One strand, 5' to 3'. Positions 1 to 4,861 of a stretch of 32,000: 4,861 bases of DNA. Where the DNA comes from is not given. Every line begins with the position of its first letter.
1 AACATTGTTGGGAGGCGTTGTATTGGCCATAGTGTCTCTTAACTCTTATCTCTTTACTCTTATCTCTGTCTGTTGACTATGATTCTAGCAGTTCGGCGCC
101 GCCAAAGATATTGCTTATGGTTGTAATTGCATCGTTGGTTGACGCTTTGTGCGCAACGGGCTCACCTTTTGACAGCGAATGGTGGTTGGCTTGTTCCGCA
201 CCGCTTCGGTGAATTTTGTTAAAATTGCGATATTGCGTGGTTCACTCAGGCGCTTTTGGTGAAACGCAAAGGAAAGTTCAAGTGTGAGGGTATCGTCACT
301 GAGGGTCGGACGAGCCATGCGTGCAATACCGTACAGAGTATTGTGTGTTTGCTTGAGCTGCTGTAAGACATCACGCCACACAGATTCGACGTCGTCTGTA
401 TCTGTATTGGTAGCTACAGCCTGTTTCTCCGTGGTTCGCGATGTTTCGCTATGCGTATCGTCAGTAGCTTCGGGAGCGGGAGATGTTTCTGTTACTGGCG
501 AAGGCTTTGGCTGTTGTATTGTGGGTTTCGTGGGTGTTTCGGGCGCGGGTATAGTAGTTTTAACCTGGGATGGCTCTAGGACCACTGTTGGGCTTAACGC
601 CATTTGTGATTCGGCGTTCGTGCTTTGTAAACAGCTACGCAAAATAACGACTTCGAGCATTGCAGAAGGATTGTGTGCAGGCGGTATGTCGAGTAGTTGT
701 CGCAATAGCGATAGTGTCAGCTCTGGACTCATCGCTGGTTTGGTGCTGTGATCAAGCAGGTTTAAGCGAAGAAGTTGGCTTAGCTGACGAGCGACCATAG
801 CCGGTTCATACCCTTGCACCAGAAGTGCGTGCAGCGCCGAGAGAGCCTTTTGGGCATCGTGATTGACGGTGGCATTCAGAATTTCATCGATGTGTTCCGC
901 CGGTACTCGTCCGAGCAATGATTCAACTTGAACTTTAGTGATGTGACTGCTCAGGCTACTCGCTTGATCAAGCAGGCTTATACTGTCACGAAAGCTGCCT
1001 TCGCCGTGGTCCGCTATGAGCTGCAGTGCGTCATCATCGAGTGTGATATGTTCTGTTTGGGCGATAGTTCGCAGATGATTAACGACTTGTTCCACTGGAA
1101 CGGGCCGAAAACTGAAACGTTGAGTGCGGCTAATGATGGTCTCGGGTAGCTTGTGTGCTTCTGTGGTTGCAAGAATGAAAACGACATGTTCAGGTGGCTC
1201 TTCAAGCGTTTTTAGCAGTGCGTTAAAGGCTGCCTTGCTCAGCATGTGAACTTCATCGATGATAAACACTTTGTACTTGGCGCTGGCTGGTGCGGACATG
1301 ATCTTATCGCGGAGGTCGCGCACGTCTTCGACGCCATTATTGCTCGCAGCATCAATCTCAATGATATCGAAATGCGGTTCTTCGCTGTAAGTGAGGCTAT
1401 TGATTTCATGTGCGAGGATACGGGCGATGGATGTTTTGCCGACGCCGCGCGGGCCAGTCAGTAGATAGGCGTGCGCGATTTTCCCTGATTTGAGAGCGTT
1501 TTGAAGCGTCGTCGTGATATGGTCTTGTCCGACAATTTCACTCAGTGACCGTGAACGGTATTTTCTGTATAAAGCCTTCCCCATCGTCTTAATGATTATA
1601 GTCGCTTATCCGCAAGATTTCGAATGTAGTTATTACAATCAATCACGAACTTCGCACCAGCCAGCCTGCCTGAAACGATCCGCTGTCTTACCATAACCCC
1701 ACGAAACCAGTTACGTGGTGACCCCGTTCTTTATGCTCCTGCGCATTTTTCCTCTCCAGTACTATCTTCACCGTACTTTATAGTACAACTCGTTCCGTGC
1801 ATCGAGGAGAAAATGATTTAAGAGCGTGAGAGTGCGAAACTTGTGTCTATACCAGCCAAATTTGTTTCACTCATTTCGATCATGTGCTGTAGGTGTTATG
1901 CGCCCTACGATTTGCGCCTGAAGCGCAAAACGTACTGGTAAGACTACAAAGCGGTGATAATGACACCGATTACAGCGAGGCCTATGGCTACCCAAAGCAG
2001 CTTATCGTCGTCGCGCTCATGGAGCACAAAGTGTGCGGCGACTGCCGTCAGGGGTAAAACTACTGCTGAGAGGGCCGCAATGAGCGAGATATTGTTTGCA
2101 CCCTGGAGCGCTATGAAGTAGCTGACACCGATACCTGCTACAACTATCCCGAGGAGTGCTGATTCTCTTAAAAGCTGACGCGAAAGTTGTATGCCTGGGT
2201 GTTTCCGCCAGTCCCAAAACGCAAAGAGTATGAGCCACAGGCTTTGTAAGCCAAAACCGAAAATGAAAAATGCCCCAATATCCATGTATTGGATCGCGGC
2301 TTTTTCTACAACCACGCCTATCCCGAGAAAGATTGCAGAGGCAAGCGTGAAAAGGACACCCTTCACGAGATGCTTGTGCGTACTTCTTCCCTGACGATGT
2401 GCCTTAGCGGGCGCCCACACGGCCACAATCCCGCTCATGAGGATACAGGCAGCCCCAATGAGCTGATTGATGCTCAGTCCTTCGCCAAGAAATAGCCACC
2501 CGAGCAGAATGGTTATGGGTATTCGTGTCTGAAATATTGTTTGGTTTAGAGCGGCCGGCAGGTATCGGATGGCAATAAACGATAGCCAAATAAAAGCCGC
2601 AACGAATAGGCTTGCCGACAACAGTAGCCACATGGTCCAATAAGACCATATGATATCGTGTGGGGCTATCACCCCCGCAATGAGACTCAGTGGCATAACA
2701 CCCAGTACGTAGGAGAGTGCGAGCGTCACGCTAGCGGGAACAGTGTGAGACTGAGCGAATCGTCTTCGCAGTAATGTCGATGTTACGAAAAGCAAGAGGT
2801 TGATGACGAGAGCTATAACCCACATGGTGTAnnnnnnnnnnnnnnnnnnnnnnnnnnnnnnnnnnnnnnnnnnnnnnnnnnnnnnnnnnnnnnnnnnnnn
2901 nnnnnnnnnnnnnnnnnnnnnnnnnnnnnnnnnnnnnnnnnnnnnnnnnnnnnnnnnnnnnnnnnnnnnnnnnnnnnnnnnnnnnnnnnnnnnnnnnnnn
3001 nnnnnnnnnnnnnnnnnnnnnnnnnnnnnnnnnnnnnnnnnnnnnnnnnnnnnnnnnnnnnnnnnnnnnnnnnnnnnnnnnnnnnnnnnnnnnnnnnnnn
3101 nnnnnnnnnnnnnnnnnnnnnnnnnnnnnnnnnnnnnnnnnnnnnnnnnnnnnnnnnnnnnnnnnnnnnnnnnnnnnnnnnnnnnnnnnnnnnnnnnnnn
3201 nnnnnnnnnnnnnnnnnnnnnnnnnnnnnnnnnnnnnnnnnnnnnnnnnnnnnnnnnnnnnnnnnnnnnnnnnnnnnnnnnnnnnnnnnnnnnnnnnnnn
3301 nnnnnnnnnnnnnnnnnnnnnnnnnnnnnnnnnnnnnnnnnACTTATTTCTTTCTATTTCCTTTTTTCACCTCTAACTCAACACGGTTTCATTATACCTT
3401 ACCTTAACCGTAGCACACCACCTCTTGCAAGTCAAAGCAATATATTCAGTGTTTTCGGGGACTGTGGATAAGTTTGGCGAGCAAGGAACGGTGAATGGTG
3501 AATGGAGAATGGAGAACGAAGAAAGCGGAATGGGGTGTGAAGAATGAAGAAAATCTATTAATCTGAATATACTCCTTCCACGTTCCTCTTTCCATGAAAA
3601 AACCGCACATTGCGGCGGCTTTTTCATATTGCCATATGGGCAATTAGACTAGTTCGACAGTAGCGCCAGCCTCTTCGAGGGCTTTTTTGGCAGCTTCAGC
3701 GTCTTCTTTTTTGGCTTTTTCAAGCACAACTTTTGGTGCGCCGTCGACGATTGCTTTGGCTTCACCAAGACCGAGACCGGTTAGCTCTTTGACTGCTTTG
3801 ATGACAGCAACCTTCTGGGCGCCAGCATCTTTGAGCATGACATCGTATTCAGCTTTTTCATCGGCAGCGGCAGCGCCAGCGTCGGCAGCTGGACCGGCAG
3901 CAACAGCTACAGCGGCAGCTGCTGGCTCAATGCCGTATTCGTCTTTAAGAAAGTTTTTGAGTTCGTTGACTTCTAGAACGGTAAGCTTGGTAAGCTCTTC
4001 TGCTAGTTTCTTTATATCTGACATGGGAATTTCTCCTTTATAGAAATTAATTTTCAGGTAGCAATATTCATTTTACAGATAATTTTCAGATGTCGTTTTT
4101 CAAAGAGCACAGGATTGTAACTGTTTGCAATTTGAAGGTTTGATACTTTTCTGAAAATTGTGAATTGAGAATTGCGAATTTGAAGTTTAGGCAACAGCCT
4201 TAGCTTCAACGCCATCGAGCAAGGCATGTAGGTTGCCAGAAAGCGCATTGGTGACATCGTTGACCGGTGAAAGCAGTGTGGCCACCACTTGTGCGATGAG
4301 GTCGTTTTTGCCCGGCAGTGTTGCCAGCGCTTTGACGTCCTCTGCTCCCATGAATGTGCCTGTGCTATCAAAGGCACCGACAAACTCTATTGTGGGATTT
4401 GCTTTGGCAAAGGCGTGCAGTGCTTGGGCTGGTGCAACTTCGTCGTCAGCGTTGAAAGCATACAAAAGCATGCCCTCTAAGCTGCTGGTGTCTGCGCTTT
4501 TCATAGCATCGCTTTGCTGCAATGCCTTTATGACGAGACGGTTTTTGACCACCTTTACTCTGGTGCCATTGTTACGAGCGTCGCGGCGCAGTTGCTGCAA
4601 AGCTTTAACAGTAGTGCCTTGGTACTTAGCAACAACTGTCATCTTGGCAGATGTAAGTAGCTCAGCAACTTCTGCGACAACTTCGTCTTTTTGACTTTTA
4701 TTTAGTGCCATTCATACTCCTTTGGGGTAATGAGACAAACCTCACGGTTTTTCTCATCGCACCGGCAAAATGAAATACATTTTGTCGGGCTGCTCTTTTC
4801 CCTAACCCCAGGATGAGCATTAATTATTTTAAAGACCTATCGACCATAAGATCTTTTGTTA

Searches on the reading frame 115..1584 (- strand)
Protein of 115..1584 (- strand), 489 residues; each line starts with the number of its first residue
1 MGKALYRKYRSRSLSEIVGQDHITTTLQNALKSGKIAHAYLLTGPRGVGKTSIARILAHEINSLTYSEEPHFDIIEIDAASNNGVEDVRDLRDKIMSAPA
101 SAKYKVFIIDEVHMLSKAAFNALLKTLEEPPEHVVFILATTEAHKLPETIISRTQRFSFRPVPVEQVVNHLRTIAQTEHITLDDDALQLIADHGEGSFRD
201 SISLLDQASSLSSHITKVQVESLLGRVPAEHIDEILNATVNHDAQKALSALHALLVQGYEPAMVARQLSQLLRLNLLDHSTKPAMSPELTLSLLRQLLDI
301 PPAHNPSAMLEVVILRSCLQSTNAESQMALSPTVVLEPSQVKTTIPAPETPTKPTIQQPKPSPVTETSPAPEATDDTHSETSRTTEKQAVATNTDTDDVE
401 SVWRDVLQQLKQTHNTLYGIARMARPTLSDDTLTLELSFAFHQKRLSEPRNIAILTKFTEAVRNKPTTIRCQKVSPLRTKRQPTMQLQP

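Call 62: search_protein_families(library=pfam, proteins=[window:115-1584:-], max_evalue=0.001)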
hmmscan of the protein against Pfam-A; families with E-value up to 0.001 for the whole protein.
window:115-1584:- (489 aa): 20 families
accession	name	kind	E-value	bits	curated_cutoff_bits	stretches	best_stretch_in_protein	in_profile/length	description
PF13177.12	DNA_pol3_delta2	-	6.7e-35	120.9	27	1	20-162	2-160/161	DNA polymerase III, delta subunit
PF00004.35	AAA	-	3.4e-17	63.6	21.2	1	40-158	1-127/131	ATPase family associated with various cellular activities (AAA)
PF22608.2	DNAX_ATPase_lid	-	4e-13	49.4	27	1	166-209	1-44/49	DNA polymerase III clamp loader subunit, ATPase lid domain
PF13401.12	AAA_22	-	1.7e-08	35.3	27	1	40-141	8-123/130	AAA domain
PF05496.18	RuvB_N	-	2.1e-08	34.5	27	1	10-129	2-110/159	Holliday junction DNA helicase RuvB P-loop domain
PF13173.12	AAA_14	-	5.3e-08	33.4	27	1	39-148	4-105/129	AAA domain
PF12169.13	DNA_pol3_gamma3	-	1.6e-07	31.6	24.4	1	216-274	2-60/143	DNA polymerase III subunits gamma and tau domain III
PF13191.12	AAA_16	-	2.8e-07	31.6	32.6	1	17-62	2-49/167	AAA ATPase domain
PF07728.20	AAA_5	-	1.2e-06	29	22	1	41-131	3-94/139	AAA domain (dynein-related subfamily)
PF05673.19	DUF815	-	2.6e-05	23.9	23.8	1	12-155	25-164/249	Protein of unknown function (DUF815)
PF06068.19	TIP49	-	2.9e-05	23.9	23.8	0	25-63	37-76/347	TIP49 P-loop domain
PF13479.12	AAA_24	-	6.3e-05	23.3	27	0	40-121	5-82/195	AAA domain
PF14532.12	Sigma54_activ_2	-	0.00012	22.7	25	1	19-142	2-109/138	Sigma-54 interaction domain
PF13604.12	AAA_30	-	0.0002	21.6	27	0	28-137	11-122/191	AAA domain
PF20720.3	nSTAND3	-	0.00038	20.6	27.2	0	24-66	4-46/155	Novel STAND NTPase 3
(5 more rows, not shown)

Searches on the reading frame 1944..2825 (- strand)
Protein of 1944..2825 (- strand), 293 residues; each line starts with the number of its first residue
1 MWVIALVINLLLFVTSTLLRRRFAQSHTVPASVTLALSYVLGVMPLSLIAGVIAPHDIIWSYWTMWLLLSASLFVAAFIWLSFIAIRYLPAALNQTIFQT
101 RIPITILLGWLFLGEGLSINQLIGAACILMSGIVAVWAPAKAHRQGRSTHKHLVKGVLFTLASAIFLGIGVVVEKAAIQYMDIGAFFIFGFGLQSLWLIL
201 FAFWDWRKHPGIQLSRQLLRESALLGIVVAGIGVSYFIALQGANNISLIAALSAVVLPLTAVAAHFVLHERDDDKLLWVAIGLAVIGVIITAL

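Call 62: search_protein_families(library=pfam, proteins=[window:1944-2825:-], max_evalue=0.001)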
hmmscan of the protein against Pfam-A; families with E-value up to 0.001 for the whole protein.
window:1944-2825:- (293 aa): 3 families
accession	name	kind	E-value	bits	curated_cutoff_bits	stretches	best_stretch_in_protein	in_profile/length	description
PF00892.27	EamA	-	3.3e-15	57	28.2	2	2-133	3-131/135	EamA-like transporter family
PF08627.16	CRT-like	-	8.5e-06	25.4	26.9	1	80-187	83-186/335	CRT-like, chloroquine-resistance transporter-like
PF04142.21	Nuc_sug_transp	-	4.9e-05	23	27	1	79-168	97-190/315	Nucleotide-sugar transporter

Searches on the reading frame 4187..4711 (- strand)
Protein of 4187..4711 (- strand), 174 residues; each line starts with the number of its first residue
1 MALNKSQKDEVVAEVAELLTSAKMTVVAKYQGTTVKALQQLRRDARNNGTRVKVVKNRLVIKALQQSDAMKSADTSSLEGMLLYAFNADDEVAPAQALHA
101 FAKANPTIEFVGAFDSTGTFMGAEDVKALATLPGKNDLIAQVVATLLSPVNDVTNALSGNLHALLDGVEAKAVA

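Call 63: search_protein_families(library=pfam, proteins=[window:4187-4711:-], max_evalue=0.001)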
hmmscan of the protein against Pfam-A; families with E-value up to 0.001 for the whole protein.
window:4187-4711:- (174 aa): 1 family
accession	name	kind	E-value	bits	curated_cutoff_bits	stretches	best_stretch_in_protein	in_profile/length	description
PF00466.25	Ribosomal_L10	-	1.4e-21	76.9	22.8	1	4-103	2-100/100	Ribosomal protein L10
